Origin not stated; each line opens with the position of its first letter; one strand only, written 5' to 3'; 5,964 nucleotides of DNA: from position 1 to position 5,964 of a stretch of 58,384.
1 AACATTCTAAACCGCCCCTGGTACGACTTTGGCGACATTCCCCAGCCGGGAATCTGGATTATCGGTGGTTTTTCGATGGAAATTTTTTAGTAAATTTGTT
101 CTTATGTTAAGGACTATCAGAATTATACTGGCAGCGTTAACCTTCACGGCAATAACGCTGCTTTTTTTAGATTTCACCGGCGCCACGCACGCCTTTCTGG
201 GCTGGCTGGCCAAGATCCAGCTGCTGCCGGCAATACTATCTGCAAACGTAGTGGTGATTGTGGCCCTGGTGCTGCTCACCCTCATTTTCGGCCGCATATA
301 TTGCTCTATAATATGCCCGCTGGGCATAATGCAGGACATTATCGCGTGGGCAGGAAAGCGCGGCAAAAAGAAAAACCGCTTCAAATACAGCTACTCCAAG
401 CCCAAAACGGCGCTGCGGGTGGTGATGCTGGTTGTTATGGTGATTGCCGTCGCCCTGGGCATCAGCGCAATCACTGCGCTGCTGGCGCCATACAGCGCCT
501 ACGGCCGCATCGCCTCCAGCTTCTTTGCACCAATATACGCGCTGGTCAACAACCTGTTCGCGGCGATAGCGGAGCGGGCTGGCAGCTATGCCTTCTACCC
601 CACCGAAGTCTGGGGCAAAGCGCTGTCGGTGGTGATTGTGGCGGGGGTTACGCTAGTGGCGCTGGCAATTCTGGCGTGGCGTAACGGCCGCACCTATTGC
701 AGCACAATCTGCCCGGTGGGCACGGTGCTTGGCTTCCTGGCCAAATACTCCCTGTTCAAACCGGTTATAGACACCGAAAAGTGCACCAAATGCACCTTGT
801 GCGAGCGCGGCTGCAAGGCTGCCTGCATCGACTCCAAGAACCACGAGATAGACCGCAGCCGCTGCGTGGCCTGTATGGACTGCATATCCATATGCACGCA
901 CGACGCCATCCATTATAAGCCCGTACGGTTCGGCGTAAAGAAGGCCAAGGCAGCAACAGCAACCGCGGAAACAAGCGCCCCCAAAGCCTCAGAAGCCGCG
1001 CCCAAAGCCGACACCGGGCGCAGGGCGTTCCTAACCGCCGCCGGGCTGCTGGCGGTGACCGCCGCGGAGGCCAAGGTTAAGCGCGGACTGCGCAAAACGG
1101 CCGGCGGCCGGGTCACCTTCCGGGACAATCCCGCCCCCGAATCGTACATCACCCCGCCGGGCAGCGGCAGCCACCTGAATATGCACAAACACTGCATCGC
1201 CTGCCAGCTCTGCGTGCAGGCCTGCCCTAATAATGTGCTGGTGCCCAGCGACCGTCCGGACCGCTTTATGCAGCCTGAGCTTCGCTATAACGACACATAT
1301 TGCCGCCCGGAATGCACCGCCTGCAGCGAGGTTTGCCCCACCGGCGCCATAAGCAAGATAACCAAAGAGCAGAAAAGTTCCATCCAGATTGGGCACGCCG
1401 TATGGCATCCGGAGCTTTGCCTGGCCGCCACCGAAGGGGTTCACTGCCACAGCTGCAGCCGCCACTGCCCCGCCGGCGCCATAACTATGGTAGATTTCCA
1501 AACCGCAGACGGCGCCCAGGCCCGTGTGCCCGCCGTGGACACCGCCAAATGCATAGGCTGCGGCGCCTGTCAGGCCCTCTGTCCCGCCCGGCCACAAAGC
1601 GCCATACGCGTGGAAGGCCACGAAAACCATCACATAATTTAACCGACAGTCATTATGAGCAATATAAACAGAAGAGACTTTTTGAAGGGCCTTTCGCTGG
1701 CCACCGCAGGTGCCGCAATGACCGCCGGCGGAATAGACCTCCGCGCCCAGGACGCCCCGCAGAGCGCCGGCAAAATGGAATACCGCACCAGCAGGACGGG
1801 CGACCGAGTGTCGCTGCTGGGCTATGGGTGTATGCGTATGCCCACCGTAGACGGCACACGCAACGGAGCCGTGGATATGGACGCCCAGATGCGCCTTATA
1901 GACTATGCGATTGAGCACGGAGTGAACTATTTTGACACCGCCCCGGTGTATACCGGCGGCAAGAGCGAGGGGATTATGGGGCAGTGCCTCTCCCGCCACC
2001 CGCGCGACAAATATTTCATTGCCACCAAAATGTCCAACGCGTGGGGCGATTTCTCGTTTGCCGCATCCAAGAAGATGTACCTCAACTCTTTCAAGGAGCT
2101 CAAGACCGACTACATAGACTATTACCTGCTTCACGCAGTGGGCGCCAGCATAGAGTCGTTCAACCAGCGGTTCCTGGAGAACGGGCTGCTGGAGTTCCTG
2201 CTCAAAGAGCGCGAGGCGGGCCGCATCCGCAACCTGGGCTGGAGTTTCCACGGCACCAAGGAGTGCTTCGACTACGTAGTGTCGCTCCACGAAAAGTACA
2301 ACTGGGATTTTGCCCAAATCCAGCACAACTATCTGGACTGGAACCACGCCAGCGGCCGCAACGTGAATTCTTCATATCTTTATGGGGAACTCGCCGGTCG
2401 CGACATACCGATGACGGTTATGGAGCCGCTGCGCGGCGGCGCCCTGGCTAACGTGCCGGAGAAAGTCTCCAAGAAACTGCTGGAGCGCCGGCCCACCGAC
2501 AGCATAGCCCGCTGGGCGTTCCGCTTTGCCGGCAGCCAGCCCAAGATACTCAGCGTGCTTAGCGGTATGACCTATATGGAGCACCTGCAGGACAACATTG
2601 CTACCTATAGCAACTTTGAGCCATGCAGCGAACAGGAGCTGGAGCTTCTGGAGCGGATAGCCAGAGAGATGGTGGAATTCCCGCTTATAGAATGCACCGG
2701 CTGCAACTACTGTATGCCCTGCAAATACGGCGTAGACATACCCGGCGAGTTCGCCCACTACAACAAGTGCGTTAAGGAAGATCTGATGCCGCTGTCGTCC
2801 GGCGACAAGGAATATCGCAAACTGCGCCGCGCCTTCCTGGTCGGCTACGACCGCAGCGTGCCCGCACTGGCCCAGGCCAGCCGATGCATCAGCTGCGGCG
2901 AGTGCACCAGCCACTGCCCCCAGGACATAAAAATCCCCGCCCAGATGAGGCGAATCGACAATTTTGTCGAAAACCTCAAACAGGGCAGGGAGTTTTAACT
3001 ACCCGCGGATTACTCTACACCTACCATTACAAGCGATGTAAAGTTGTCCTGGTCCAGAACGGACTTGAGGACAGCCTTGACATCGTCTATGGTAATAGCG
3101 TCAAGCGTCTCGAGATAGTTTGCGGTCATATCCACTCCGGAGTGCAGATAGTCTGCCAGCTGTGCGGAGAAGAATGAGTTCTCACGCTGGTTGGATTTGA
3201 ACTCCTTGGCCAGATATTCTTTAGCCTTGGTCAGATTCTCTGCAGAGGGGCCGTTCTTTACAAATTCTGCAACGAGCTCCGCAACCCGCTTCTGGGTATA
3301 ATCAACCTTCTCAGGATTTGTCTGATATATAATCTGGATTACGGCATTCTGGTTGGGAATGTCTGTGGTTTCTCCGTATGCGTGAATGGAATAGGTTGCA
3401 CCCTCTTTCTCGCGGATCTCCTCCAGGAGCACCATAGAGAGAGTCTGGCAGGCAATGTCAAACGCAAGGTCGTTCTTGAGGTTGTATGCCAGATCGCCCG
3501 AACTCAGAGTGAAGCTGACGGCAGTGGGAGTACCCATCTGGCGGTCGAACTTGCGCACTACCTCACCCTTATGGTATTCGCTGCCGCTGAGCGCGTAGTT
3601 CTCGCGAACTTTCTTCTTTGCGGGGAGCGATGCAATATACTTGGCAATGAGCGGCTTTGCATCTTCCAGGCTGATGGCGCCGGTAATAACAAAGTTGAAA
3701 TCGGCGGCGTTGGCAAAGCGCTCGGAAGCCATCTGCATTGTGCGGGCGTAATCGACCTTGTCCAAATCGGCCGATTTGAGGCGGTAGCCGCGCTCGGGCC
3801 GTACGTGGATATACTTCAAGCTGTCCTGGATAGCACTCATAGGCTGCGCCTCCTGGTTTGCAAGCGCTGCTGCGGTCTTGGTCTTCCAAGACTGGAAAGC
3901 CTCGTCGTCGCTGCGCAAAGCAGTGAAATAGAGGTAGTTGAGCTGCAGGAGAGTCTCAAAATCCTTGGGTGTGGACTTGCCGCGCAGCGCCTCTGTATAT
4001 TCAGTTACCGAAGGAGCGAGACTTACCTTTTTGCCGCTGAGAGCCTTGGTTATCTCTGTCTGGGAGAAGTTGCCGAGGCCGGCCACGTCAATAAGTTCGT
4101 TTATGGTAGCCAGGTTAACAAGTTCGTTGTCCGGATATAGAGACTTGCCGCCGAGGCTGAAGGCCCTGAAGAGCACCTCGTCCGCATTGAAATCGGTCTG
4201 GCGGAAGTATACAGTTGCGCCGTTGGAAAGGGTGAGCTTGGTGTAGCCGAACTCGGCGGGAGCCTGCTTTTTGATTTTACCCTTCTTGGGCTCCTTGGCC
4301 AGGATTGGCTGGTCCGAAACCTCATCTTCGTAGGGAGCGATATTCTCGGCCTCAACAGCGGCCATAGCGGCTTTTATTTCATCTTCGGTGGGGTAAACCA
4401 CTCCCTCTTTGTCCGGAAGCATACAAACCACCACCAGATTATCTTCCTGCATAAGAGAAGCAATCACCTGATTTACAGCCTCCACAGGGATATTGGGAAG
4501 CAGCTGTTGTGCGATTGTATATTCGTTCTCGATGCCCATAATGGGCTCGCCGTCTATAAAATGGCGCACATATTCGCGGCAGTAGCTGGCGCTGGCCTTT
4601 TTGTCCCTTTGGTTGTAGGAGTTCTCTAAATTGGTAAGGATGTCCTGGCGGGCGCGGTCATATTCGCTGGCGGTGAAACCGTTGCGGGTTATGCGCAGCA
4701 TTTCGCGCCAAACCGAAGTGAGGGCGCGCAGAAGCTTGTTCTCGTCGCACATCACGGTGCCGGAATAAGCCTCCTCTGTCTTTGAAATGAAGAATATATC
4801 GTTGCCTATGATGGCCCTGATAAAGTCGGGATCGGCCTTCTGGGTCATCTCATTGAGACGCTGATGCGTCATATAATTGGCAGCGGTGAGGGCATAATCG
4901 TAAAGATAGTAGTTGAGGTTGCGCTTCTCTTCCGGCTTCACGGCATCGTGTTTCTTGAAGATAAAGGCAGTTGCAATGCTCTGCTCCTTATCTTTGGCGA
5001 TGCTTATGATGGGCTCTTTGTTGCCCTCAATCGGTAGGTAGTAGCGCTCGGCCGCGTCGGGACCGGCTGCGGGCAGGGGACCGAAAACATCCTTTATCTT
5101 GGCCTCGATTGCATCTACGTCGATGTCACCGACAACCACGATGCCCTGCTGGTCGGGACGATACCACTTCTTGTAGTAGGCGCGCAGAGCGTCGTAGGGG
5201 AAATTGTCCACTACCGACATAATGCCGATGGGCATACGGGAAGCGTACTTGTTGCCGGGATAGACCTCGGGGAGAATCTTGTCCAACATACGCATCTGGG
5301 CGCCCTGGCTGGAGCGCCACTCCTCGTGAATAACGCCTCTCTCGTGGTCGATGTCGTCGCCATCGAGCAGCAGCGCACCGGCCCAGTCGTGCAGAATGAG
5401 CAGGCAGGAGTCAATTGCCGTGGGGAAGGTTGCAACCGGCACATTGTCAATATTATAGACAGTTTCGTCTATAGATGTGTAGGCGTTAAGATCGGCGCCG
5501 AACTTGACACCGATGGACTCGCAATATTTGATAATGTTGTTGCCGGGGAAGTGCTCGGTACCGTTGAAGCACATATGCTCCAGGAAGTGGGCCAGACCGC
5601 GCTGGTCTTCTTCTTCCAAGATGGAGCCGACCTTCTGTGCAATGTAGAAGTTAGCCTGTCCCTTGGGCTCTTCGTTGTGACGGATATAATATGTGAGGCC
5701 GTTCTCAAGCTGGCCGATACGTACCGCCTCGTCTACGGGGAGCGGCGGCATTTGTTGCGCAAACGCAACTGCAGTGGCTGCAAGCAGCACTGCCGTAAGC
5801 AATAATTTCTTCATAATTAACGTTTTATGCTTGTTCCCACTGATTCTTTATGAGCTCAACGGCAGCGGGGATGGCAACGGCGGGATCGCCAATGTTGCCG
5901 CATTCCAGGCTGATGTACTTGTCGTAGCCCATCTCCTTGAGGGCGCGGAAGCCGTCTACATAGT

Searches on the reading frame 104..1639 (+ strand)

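Call 77: search_protein_families(library=pfam, proteins=[window:104-1639:+], max_evalue=0.00001)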
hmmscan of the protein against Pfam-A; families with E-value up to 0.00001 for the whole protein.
window:104-1639:+ (512 aa): 10 families
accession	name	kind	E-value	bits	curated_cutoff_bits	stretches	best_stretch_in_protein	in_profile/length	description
PF12838.12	Fer4_7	-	2e-22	79.8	27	2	446-495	3-50/52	4Fe-4S dicluster domain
PF00037.32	Fer4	-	1e-21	76.2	21.1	0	477-495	2-20/24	4Fe-4S binding domain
PF12801.12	Fer4_5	-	2.2e-17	63.2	22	2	49-89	6-46/48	4Fe-4S binding domain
PF13187.11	Fer4_9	-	6.5e-17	61.7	27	2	363-416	1-52/52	4Fe-4S dicluster domain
PF12837.12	Fer4_6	-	9.5e-15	54.2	25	0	475-495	1-21/24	4Fe-4S binding domain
PF13484.11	Fer4_16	-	3.3e-13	50.7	30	0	253-297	1-44/66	4Fe-4S double cluster binding domain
PF13237.11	Fer4_10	-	9.7e-13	48.3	25.5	0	446-494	10-53/53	4Fe-4S dicluster domain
PF12797.12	Fer4_2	-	3.7e-12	45.8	24.5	0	475-495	2-22/22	4Fe-4S binding domain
PF14697.11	Fer4_21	-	3.4e-11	43.6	35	0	444-495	7-53/59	4Fe-4S dicluster domain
PF25160.1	LdpA_Fe-S-bd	-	3.3e-06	27.2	27.6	0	450-496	8-41/49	LdpA Fe-S cluster-binding domain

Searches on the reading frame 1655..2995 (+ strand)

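Call 77: search_protein_families(library=pfam, proteins=[window:1655-2995:+], max_evalue=0.00001)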
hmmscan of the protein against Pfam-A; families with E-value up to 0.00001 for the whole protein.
window:1655-2995:+ (447 aa): 3 families
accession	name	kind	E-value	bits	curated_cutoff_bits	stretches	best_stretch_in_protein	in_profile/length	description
PF00248.27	Aldo_ket_red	-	2.9e-36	125.5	24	1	55-335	2-289/291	Aldo/keto reductase family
PF13187.11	Fer4_9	-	6.6e-09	36.1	27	1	346-424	1-50/52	4Fe-4S dicluster domain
PF13534.11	Fer4_17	-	6e-06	27.2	22.2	0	346-425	1-60/61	4Fe-4S dicluster domain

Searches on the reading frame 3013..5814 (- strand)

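Call 77: search_protein_families(library=pfam, proteins=[window:3013-5814:-], max_evalue=0.00001)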
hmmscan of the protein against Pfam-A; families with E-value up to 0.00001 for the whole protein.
window:3013-5814:- (934 aa): 2 families
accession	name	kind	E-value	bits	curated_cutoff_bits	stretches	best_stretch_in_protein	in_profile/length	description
PF05193.26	Peptidase_M16_C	-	1.6e-33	116.5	23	2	701-867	15-180/181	Peptidase M16 inactive domain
PF00675.25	Peptidase_M16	-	2.4e-22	79.9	22.3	1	47-178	6-129/149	Insulinase (Peptidase family M16)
